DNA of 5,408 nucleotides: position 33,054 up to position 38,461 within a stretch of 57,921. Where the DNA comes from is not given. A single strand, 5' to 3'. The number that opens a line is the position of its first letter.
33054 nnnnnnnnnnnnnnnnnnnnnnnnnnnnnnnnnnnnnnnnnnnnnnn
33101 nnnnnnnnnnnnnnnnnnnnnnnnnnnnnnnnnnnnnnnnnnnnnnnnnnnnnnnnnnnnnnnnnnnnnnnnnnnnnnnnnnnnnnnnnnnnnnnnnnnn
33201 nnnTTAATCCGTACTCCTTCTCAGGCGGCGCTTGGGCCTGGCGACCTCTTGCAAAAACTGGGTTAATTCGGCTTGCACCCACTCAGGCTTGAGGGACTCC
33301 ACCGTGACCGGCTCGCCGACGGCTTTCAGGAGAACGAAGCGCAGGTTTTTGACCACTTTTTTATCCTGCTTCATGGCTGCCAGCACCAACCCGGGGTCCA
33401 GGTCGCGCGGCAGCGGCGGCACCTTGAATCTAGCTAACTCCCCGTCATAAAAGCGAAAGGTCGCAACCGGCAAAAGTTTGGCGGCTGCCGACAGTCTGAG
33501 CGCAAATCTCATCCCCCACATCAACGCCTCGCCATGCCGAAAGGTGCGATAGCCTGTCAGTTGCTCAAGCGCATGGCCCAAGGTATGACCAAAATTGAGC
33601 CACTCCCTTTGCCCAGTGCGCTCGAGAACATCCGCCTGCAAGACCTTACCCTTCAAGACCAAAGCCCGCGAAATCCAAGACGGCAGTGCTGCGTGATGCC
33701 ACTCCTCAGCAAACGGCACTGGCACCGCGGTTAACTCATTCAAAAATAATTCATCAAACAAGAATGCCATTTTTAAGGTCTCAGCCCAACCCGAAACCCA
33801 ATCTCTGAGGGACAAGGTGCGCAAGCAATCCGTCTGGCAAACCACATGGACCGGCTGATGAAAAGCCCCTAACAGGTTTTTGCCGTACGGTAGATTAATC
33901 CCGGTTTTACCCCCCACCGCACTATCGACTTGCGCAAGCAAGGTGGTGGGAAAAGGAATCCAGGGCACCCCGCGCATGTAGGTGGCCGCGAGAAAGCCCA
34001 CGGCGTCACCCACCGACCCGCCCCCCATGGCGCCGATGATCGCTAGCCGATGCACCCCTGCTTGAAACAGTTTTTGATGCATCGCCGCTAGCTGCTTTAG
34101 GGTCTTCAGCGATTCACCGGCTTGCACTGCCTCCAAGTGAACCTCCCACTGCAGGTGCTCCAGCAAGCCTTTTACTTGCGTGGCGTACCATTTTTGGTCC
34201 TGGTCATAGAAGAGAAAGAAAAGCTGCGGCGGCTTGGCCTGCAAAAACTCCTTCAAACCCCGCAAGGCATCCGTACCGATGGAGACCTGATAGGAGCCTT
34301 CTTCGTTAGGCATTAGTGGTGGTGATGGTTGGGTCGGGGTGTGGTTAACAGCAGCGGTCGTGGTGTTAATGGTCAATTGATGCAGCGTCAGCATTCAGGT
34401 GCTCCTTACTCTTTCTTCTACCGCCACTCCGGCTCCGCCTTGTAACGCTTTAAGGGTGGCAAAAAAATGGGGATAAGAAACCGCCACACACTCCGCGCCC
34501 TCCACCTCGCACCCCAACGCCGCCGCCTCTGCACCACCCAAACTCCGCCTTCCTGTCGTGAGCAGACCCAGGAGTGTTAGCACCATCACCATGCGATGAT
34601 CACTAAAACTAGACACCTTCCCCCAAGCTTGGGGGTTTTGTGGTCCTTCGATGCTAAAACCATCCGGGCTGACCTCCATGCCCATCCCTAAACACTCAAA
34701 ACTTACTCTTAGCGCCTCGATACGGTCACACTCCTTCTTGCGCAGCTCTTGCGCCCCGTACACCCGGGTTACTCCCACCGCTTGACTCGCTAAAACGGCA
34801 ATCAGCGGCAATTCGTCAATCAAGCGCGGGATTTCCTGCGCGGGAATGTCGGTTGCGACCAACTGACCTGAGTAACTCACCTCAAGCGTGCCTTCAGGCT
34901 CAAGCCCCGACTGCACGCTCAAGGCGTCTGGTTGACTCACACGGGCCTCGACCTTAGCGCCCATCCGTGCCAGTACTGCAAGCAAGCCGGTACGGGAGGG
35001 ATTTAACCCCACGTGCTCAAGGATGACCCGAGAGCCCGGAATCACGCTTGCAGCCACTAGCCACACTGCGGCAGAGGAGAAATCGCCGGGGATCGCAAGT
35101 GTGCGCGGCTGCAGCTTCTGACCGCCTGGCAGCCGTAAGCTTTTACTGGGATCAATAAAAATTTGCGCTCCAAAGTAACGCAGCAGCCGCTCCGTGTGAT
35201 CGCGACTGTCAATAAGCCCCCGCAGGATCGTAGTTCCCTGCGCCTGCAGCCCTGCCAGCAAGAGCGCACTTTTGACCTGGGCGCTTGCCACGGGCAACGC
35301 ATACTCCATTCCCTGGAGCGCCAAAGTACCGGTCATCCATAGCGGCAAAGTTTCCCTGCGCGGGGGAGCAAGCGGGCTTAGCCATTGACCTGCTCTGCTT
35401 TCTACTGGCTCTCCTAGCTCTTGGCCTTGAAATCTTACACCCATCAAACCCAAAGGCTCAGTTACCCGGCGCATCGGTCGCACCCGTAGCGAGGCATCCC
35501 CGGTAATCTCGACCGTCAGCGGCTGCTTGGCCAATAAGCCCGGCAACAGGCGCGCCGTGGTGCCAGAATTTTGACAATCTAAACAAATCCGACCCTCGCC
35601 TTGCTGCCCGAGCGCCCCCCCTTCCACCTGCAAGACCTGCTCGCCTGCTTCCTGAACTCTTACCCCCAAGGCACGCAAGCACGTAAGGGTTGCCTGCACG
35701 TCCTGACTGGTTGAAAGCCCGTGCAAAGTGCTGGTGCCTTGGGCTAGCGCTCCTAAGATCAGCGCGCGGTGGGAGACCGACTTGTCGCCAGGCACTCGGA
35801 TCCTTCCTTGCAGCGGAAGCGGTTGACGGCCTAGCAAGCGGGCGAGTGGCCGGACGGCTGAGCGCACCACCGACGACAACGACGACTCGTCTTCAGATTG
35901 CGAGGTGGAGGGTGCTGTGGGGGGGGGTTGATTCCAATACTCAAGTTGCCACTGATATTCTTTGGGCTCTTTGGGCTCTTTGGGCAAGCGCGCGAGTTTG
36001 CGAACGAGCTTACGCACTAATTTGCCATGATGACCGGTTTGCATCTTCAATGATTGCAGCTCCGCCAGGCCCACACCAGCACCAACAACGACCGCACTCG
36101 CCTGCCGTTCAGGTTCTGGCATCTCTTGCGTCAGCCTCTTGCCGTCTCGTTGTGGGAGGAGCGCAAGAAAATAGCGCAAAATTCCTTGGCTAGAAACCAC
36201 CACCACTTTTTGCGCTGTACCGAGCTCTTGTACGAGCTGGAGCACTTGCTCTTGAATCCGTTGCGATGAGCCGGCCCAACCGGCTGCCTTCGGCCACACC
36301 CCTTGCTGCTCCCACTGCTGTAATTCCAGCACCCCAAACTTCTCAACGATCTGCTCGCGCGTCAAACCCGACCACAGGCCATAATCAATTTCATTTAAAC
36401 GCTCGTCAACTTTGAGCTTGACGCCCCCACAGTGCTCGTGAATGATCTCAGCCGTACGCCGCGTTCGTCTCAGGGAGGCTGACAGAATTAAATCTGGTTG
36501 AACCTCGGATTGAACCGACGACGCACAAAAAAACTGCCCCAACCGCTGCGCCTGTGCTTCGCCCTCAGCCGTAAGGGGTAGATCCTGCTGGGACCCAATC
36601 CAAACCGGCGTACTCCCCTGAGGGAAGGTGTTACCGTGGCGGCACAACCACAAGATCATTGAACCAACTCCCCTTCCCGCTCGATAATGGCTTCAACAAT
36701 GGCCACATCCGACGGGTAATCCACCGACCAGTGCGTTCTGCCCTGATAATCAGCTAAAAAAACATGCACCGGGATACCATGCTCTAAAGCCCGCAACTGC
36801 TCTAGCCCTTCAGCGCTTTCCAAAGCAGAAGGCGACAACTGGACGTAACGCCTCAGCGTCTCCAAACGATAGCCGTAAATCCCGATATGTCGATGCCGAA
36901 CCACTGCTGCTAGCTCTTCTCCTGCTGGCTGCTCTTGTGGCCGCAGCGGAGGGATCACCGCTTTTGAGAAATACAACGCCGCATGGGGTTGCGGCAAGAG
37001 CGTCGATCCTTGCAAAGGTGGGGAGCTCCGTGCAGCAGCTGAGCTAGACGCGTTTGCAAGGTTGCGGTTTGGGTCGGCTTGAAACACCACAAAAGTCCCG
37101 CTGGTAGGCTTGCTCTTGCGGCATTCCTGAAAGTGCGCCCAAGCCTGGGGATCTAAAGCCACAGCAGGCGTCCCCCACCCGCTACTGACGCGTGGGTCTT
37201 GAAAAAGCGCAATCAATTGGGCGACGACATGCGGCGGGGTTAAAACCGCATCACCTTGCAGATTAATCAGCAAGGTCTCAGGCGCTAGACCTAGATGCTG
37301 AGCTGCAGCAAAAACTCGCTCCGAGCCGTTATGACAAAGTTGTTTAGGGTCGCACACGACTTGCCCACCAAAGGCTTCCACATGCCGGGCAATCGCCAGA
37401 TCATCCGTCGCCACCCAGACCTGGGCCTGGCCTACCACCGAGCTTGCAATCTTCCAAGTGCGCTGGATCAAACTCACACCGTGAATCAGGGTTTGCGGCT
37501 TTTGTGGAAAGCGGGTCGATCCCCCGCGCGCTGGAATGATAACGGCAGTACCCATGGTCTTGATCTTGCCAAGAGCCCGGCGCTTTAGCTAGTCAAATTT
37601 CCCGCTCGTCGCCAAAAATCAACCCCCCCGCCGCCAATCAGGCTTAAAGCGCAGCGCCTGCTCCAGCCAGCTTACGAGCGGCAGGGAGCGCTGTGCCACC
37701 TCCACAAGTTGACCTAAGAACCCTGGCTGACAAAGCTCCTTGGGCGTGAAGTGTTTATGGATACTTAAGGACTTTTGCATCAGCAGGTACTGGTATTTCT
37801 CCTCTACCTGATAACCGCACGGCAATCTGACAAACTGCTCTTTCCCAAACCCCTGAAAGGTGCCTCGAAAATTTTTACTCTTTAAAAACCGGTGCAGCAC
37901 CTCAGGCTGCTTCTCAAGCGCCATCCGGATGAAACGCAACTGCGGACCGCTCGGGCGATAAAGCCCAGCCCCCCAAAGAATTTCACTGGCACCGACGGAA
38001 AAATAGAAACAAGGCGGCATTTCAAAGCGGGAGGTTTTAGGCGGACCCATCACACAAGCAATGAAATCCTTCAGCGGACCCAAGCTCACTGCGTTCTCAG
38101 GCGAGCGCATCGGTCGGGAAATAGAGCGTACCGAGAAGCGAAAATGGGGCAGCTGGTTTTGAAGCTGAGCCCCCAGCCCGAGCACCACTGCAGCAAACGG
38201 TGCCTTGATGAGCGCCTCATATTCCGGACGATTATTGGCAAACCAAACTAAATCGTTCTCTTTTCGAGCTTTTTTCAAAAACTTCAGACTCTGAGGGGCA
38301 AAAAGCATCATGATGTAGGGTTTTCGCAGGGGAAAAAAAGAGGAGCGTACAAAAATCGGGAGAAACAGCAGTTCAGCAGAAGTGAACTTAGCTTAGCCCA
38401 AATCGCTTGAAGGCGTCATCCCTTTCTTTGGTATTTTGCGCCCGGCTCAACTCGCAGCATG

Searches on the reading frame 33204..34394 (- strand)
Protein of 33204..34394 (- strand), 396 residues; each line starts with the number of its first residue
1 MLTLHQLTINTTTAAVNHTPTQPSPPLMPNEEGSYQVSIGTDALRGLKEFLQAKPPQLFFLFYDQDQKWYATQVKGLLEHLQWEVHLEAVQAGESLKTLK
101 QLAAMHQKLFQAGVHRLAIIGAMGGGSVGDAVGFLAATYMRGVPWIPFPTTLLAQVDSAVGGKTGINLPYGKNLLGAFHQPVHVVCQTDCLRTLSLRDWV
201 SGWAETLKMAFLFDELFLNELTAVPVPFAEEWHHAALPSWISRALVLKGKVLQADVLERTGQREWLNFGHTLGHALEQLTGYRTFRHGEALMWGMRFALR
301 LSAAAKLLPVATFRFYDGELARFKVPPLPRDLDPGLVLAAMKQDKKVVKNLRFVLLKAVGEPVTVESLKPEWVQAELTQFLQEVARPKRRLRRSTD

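Call 10: search_protein_families(library=pfam, proteins=[window:33204-34394:-], max_evalue=0.01)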
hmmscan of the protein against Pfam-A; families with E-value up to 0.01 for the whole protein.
window:33204-34394:- (396 aa): 3 families
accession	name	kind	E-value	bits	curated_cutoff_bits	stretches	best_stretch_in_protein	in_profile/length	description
PF01761.26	DHQ_synthase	-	1.2e-39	135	24.2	1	90-199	4-113/115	3-dehydroquinate synthase N-terminal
PF24621.2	DHQS_C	-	2.5e-30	105.7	27.6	1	202-347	1-144/144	3-dehydroquinate synthase C-terminal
PF13685.12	Fe-ADH_2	-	0.0028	18.1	28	1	39-151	2-107/149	Iron-containing alcohol dehydrogenase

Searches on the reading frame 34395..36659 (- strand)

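Call 10: search_protein_families(library=pfam, proteins=[window:34395-36659:-], max_evalue=0.01)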
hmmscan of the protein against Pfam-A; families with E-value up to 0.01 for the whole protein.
window:34395-36659:- (754 aa): 2 families
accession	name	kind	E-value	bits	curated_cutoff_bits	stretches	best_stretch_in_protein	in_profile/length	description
PF00275.25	EPSP_synthase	-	6.2e-93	312.2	22.8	1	280-736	4-417/417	EPSP synthase (3-phosphoshikimate 1-carboxyvinyltransferase)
PF00300.27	His_Phos_1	-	6.1e-29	101.5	21.7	1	3-173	1-163/194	Histidine phosphatase superfamily (branch 1)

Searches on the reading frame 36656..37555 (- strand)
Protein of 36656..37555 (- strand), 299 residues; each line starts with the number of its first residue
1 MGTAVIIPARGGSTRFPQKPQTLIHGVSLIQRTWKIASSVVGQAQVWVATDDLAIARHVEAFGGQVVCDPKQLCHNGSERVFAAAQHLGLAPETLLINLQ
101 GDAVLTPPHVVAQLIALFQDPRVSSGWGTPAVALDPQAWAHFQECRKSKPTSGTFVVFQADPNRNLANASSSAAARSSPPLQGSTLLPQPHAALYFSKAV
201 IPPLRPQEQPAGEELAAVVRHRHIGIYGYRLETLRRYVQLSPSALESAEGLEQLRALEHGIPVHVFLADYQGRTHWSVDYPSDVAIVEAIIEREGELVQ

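Call 10: search_protein_families(library=pfam, proteins=[window:36656-37555:-], max_evalue=0.01)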
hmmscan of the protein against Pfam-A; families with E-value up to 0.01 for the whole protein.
window:36656-37555:- (299 aa): 2 families
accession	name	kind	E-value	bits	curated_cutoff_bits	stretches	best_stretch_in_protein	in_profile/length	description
PF02348.25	CTP_transf_3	-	9.9e-34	117.5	22.6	1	4-260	1-214/217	Cytidylyltransferase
PF12804.13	NTP_transf_3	-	3.1e-07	31.2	27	1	6-131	2-131/160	MobA-like NTP transferase domain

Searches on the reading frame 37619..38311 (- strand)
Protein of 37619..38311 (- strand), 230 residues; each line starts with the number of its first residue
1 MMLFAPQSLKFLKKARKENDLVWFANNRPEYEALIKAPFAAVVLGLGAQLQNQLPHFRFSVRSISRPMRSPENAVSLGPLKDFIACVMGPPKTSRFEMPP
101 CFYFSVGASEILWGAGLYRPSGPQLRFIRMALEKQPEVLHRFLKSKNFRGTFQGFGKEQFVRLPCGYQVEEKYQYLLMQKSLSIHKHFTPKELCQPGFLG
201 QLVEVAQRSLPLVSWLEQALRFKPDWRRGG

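Call 10: search_protein_families(library=pfam, proteins=[window:37619-38311:-], max_evalue=0.01)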
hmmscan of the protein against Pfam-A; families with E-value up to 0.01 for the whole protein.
window:37619-38311:- (230 aa): 1 family
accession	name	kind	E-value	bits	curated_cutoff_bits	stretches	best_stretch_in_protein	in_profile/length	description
PF09365.15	DUF2461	-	5.5e-31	108.6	22.8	1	8-215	2-208/208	Conserved hypothetical protein (DUF2461)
